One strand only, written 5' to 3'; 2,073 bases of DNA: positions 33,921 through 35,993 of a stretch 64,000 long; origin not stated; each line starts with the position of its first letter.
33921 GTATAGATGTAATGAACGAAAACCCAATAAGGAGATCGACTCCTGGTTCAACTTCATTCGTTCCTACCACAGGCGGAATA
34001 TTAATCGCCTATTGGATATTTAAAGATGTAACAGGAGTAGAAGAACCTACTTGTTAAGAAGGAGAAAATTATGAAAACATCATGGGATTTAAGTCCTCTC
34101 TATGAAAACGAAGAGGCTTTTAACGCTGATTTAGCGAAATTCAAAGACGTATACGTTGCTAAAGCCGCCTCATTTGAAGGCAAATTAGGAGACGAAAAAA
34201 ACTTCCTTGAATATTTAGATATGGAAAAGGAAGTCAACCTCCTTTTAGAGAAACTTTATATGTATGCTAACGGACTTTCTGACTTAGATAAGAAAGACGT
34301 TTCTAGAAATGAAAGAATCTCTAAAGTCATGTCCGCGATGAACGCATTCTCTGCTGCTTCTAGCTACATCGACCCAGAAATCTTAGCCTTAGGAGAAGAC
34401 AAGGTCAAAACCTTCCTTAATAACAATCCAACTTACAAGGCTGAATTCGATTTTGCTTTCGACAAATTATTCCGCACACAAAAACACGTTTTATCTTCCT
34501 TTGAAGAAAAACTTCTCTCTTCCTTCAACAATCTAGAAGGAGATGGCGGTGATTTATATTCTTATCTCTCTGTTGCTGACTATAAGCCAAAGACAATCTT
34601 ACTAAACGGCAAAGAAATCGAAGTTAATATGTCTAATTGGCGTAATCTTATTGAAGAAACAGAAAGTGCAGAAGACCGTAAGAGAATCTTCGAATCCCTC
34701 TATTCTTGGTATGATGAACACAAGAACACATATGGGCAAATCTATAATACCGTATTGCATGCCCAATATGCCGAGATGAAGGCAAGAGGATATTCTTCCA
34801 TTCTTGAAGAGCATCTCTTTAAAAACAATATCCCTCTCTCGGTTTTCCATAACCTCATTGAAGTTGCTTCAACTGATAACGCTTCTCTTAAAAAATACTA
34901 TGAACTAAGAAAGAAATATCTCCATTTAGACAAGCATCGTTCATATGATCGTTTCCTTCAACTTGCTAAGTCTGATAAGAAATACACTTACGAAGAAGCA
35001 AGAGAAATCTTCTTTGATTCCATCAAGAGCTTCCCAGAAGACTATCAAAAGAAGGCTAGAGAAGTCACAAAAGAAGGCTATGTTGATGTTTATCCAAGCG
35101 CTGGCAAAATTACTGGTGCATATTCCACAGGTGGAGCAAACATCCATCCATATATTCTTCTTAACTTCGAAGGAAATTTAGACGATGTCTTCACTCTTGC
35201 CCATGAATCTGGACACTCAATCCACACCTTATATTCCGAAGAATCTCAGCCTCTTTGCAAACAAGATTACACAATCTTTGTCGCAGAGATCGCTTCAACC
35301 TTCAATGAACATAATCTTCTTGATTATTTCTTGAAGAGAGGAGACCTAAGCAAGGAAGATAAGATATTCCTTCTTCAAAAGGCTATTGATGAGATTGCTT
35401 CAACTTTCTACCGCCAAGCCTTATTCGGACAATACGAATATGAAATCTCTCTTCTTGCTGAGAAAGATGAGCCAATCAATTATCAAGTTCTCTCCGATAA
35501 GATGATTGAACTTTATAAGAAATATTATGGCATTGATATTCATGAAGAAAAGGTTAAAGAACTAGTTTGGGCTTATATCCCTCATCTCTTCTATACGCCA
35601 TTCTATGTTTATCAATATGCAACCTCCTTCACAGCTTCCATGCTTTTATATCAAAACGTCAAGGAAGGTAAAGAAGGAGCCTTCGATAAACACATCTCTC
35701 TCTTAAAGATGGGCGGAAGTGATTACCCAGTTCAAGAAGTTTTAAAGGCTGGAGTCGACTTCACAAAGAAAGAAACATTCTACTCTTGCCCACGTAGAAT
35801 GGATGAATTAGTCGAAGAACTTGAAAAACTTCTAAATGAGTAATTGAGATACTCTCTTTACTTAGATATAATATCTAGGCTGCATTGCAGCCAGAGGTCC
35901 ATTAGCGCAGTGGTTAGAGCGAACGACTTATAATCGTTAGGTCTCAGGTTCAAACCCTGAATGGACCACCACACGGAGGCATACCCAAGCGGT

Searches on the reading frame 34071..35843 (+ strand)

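Call 19: search_protein_families(library=ncbifam, proteins=[window:34071-35843:+], max_evalue=0.00001)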
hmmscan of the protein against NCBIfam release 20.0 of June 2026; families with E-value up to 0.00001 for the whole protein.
window:34071-35843:+ (590 aa): 3 families
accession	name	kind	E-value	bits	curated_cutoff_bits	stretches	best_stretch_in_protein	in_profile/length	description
TIGR00181.1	pepF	equivalog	3.5e-152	508.3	490.55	1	2-587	7-591/591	oligoendopeptidase F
TIGR02290.1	M3_fam_3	subfamily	3.5e-88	297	561.7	1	4-587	1-587/587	M3 family oligoendopeptidase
TIGR02289.1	M3_not_pepF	subfamily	1.3e-18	66.9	442.35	1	186-588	145-545/549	M3 family oligoendopeptidase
